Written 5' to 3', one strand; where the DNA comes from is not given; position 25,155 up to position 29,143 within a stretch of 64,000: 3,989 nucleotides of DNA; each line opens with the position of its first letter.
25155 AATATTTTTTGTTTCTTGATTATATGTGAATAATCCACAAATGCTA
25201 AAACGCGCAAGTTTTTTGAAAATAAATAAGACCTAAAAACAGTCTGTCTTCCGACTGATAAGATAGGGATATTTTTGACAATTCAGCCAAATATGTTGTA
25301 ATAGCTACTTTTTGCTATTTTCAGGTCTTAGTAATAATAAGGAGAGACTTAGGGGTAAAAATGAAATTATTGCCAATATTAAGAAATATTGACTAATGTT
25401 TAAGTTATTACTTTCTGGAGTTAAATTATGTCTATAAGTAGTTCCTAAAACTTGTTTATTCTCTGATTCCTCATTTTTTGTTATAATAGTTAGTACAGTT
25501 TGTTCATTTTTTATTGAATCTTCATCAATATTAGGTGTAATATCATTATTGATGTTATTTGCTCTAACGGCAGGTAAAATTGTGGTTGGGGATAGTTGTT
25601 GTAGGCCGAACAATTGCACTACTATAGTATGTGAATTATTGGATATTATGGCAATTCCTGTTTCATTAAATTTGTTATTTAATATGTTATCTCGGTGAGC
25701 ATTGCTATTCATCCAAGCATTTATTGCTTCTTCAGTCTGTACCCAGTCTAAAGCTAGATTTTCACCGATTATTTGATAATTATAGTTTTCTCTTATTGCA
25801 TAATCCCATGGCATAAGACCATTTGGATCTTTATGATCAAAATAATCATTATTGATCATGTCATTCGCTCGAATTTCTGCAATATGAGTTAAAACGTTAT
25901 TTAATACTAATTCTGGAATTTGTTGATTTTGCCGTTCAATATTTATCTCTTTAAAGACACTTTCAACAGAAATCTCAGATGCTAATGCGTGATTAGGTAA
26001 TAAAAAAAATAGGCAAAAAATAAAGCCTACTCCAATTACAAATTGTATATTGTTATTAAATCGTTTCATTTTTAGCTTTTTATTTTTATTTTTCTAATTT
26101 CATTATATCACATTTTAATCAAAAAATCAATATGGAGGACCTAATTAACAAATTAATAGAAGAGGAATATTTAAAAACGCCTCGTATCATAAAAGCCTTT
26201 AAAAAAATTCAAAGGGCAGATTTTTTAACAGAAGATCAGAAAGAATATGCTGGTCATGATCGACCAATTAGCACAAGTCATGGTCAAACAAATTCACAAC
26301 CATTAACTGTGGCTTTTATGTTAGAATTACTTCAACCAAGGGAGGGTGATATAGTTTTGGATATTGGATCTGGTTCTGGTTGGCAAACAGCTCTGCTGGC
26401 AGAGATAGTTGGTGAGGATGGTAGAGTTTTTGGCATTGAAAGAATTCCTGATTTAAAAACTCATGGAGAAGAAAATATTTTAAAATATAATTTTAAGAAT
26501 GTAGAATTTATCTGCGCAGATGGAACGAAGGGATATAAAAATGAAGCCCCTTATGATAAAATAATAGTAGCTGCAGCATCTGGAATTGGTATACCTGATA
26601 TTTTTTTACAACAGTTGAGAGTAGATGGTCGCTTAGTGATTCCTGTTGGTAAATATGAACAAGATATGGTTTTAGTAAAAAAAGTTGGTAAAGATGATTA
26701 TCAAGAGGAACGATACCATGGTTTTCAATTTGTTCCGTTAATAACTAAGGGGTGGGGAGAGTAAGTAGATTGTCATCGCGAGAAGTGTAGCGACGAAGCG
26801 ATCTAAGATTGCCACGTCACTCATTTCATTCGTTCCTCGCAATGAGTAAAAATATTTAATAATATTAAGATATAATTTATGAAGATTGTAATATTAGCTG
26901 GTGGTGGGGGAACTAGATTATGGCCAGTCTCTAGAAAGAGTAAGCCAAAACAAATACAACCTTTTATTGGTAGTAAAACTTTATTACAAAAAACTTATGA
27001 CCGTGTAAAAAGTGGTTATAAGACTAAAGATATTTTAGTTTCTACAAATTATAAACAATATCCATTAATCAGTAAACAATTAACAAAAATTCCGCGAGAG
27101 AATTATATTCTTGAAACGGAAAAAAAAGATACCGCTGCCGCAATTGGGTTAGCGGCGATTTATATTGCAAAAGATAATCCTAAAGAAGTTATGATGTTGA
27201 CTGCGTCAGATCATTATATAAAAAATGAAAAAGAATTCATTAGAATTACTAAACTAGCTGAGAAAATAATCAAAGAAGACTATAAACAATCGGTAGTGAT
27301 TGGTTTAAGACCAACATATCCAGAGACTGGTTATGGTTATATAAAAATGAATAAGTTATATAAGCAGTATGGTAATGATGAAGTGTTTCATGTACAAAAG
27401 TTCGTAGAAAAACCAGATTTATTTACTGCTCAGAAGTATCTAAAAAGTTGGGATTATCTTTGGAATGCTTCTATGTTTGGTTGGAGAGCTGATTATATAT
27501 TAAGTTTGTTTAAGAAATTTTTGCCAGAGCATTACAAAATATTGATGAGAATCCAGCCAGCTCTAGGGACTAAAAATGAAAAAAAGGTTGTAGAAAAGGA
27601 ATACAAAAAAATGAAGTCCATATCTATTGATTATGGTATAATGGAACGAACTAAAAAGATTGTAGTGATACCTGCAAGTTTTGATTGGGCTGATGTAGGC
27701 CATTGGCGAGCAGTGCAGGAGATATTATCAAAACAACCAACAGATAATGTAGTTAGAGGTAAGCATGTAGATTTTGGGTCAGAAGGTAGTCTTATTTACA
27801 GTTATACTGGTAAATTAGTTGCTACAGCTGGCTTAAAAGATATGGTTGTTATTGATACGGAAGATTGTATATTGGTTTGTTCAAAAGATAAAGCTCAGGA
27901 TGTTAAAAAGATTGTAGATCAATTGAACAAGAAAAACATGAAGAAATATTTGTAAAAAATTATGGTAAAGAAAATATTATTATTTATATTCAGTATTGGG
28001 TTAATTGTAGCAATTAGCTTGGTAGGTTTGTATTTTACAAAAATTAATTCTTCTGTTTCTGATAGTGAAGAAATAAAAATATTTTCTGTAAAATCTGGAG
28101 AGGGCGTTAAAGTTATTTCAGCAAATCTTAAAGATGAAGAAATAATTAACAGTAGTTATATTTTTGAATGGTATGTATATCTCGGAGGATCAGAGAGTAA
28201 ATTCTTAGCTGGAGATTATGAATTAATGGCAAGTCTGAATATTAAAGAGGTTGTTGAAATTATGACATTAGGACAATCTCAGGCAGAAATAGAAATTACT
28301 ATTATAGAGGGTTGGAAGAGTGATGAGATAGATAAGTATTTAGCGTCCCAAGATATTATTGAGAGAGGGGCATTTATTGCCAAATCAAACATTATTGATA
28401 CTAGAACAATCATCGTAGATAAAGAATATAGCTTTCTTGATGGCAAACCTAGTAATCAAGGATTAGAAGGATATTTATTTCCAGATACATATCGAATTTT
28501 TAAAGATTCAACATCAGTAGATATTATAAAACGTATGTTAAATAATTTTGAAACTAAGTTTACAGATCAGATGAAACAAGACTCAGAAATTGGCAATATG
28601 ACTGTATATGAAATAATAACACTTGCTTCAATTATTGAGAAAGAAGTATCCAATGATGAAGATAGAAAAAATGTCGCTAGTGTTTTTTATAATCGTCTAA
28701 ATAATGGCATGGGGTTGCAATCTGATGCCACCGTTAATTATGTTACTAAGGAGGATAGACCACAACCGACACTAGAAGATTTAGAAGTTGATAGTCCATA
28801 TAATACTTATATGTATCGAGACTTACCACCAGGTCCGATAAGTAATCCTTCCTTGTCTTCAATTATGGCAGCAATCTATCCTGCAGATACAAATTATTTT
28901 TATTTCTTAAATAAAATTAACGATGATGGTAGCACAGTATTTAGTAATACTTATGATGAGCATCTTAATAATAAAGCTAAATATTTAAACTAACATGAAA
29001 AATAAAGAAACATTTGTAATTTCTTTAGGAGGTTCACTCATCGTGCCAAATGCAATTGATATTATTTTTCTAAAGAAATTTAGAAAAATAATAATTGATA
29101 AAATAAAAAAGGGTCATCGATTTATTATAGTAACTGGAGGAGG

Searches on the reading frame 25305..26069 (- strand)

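Call 8: search_protein_families(library=pfam, proteins=[window:25305-26069:-], max_evalue=0.001)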
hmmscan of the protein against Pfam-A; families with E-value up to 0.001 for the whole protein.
window:25305-26069:- (254 aa): 1 family
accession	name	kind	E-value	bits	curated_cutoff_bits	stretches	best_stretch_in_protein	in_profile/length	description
PF00188.32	CAP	-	1.3e-18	68.4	21.1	1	41-154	3-117/117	Cysteine-rich secretory protein family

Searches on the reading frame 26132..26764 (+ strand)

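Call 8: search_protein_families(library=pfam, proteins=[window:26132-26764:+], max_evalue=0.001)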
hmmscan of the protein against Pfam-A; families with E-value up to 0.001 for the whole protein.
window:26132-26764:+ (210 aa): 5 families
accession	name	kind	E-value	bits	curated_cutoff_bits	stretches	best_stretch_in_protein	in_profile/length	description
PF01135.25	PCMT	-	6.7e-58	196.3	20.3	1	2-205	4-207/210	Protein-L-isoaspartate(D-aspartate) O-methyltransferase (PCMT)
PF13847.12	Methyltransf_31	-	4.7e-10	39.8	27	1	71-169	3-108/145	Methyltransferase domain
PF13649.12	Methyltransf_25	-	2e-07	32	27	1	75-148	1-72/97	Methyltransferase domain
PF01189.24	Methyltr_RsmB-F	-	5.2e-07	30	27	1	66-153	3-93/199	16S rRNA methyltransferase RsmB/F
PF01209.24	Ubie_methyltran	-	2.9e-06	27.2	20.1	1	62-146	38-122/233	ubiE/COQ5 methyltransferase family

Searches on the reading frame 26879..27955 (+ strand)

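Call 8: search_protein_families(library=pfam, proteins=[window:26879-27955:+], max_evalue=0.001)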
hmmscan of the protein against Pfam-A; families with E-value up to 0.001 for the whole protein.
window:26879-27955:+ (358 aa): 3 families
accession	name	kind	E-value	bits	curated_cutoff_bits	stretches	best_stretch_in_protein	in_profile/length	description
PF00483.29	NTP_transferase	-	3.3e-39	135.4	21.2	1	3-283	2-239/245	Nucleotidyl transferase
PF22640.1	ManC_GMP_beta-helix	-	1.4e-19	70.2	27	1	294-349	1-55/55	MannoseP isomerase/GMP-like beta-helix domain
PF12804.13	NTP_transf_3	-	7.7e-06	26.6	27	1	4-111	2-95/160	MobA-like NTP transferase domain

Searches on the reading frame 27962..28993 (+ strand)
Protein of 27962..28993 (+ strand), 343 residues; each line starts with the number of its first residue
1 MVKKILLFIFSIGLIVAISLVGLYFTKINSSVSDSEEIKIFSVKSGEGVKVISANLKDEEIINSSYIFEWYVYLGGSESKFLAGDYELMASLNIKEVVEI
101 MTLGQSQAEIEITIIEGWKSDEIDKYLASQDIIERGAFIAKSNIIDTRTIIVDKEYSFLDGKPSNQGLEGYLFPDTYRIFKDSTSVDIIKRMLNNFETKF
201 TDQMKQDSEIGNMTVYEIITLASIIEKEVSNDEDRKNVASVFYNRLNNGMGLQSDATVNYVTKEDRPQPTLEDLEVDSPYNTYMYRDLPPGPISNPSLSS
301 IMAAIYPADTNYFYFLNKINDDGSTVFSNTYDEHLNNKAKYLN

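Call 8: search_protein_families(library=pfam, proteins=[window:27962-28993:+], max_evalue=0.001)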
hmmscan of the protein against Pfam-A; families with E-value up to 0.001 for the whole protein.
window:27962-28993:+ (343 aa): 1 family
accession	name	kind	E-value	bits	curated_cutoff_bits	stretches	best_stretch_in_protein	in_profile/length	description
PF02618.21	YceG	-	1.3e-85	287.6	32.4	1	41-340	1-275/275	YceG-like family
